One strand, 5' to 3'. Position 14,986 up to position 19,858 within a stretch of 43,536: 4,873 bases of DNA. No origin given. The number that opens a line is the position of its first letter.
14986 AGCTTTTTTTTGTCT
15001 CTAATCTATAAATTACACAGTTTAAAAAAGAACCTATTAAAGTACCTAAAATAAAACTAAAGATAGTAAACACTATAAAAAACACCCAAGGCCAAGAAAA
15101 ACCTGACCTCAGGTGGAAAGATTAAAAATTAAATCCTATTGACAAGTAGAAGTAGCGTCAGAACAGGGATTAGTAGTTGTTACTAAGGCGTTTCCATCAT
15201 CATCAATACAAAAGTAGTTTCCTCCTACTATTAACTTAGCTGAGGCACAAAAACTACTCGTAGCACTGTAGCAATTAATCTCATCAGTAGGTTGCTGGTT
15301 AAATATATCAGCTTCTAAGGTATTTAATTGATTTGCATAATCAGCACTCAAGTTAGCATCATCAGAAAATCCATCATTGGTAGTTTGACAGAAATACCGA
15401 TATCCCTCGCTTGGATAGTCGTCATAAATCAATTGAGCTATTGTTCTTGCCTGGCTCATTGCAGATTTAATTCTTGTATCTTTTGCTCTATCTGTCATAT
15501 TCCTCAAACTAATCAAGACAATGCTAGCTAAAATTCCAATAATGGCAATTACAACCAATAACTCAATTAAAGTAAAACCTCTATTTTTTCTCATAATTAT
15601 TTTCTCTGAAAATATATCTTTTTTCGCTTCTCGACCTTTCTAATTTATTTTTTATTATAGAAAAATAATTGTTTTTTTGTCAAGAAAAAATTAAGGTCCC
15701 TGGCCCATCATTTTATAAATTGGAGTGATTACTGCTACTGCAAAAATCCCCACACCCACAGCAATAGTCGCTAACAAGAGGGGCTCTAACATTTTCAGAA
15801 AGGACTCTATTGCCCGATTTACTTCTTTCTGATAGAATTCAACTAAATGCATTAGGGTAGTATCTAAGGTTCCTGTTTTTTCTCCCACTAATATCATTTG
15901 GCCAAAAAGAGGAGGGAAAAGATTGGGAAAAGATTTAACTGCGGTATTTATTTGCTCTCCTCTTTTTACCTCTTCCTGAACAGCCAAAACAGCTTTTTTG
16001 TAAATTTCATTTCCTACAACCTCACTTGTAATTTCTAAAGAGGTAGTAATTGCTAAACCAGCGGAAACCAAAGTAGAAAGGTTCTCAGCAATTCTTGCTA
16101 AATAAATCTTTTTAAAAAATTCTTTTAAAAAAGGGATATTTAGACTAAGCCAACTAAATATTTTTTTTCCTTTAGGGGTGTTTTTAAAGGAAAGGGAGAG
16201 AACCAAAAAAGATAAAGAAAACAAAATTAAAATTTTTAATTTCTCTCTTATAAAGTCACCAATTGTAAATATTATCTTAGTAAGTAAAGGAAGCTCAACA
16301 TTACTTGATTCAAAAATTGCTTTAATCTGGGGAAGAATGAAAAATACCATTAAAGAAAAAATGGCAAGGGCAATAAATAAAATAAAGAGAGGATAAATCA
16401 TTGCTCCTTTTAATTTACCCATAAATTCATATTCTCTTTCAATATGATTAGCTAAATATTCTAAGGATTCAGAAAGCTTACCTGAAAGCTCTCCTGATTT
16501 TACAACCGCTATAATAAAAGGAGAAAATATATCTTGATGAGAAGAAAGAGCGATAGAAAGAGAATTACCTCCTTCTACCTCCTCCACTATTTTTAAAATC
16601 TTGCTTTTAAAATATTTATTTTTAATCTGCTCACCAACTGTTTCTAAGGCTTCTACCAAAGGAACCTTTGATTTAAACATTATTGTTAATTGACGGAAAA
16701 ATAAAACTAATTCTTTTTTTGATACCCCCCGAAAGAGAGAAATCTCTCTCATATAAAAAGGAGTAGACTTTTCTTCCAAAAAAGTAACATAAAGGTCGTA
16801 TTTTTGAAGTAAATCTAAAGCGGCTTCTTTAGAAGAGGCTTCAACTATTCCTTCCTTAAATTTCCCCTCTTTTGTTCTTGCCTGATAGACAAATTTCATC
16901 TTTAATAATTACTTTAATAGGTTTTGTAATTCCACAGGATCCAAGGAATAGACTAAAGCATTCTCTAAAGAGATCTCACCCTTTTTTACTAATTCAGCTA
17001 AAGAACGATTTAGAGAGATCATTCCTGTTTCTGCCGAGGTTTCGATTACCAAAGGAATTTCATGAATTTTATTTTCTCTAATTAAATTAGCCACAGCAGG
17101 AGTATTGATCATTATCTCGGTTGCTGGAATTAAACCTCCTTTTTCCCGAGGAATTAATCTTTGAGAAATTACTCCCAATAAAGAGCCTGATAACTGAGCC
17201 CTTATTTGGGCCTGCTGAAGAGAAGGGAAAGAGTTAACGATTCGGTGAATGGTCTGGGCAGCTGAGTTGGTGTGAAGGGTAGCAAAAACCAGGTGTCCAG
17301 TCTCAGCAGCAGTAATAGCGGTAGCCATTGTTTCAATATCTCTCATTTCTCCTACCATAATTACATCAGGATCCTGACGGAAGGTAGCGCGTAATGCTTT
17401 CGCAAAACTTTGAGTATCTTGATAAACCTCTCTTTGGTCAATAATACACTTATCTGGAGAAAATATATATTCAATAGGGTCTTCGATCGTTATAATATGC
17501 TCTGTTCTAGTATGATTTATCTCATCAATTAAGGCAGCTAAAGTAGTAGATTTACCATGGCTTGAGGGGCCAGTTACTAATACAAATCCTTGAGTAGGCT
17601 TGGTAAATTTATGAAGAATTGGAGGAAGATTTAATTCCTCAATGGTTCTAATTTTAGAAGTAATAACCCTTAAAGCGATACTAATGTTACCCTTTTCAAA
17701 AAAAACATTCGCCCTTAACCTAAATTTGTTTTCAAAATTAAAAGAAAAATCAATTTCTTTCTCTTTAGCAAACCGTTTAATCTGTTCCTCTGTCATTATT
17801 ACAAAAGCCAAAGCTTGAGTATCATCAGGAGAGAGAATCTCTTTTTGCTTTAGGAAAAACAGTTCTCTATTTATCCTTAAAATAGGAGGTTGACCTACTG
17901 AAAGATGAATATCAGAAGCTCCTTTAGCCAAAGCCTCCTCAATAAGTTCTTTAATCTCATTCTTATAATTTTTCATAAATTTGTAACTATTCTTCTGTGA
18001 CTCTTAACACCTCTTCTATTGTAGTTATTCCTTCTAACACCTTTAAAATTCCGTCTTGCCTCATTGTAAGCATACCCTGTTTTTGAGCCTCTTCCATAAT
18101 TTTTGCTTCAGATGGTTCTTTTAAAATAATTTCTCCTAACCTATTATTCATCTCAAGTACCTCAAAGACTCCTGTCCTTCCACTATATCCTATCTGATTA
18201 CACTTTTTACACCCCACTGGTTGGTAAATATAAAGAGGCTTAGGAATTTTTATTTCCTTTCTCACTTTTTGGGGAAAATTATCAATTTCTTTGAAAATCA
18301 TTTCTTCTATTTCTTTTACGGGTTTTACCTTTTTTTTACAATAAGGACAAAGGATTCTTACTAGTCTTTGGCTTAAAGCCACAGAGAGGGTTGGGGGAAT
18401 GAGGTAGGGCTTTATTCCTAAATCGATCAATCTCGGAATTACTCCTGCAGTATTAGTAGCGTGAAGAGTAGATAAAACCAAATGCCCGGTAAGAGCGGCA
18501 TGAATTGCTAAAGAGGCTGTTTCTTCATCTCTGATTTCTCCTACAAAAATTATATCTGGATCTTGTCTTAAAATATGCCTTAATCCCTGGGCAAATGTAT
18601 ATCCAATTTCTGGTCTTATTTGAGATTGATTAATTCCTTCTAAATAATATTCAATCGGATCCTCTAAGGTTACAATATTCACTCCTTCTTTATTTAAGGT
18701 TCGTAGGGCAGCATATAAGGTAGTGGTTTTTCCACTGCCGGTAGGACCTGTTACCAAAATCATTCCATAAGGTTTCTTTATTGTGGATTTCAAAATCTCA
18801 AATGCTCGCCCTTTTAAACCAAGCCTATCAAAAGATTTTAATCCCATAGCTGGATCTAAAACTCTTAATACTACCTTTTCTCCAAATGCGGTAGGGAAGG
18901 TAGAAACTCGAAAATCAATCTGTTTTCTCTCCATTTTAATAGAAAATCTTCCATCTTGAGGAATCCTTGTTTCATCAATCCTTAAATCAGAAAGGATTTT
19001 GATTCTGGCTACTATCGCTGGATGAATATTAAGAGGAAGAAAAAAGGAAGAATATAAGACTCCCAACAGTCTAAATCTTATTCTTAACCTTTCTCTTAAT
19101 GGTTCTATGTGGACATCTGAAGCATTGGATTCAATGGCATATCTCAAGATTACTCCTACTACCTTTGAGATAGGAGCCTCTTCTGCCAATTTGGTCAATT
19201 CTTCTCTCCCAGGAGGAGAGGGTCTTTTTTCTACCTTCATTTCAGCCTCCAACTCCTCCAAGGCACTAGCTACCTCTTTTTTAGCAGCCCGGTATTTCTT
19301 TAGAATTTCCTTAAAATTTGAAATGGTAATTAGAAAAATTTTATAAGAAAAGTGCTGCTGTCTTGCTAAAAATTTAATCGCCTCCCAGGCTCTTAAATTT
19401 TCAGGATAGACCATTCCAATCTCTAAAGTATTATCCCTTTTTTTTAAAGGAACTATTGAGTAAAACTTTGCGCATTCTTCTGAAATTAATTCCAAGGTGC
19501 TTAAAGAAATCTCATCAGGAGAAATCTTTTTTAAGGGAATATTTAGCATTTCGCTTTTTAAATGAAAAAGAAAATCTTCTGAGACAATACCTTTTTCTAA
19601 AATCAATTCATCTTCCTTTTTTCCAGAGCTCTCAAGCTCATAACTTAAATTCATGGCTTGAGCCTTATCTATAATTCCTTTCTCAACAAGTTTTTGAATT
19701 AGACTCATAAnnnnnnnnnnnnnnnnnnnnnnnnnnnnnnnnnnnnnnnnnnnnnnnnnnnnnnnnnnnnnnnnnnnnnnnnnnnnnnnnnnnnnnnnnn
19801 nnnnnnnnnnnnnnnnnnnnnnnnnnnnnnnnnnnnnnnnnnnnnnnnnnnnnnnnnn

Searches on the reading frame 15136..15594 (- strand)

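Call 76: search_protein_families(library=pfam, proteins=[window:15136-15594:-], max_evalue=0.00001)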
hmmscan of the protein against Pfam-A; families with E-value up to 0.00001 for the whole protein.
window:15136-15594:- (152 aa): 1 family
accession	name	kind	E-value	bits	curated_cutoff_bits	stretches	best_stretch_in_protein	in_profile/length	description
PF07963.17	N_methyl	-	3.9e-11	42.5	21.2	1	1-27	1-27/27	Prokaryotic N-terminal methylation motif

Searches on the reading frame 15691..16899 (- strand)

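Call 76: search_protein_families(library=pfam, proteins=[window:15691-16899:-], max_evalue=0.00001)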
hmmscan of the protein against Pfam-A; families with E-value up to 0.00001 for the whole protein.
window:15691-16899:- (402 aa): 1 family
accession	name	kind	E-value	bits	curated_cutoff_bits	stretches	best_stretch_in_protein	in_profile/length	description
PF00482.28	T2SSF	-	1.9e-58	196.3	25.2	2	67-190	1-125/125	Type II secretion system (T2SS), protein F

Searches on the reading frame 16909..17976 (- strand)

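Call 76: search_protein_families(library=pfam, proteins=[window:16909-17976:-], max_evalue=0.00001)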
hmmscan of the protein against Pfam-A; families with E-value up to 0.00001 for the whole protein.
window:16909-17976:- (355 aa): 1 family
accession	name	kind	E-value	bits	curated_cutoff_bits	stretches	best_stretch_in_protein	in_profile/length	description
PF00437.27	T2SSE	-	6.5e-48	163.7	24.9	1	7-276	11-279/370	Type II/IV secretion system protein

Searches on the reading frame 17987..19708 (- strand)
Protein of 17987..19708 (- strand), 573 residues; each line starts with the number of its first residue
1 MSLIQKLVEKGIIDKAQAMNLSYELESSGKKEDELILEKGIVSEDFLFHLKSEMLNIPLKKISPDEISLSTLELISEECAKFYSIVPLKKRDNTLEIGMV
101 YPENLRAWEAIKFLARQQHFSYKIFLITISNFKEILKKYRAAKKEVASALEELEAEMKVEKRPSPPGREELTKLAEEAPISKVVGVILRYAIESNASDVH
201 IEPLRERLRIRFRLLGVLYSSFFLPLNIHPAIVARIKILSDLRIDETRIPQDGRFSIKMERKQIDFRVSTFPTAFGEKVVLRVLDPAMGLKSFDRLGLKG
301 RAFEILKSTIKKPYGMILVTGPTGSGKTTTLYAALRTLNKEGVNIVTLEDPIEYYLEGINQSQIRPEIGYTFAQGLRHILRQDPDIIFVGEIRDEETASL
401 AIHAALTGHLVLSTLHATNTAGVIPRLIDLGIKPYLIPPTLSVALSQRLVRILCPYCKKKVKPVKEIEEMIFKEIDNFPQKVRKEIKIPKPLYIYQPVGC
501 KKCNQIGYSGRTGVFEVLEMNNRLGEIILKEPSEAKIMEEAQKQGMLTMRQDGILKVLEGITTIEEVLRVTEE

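Call 76: search_protein_families(library=pfam, proteins=[window:17987-19708:-], max_evalue=0.00001)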
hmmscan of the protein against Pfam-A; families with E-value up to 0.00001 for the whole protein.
window:17987-19708:- (573 aa): 2 families
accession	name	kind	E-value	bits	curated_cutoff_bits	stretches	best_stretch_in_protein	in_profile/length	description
PF00437.27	T2SSE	-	2.1e-126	422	24.9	1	175-569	3-370/370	Type II/IV secretion system protein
PF05157.20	MshEN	-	2.5e-10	40.7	23.1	1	55-143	1-87/90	MshEN domain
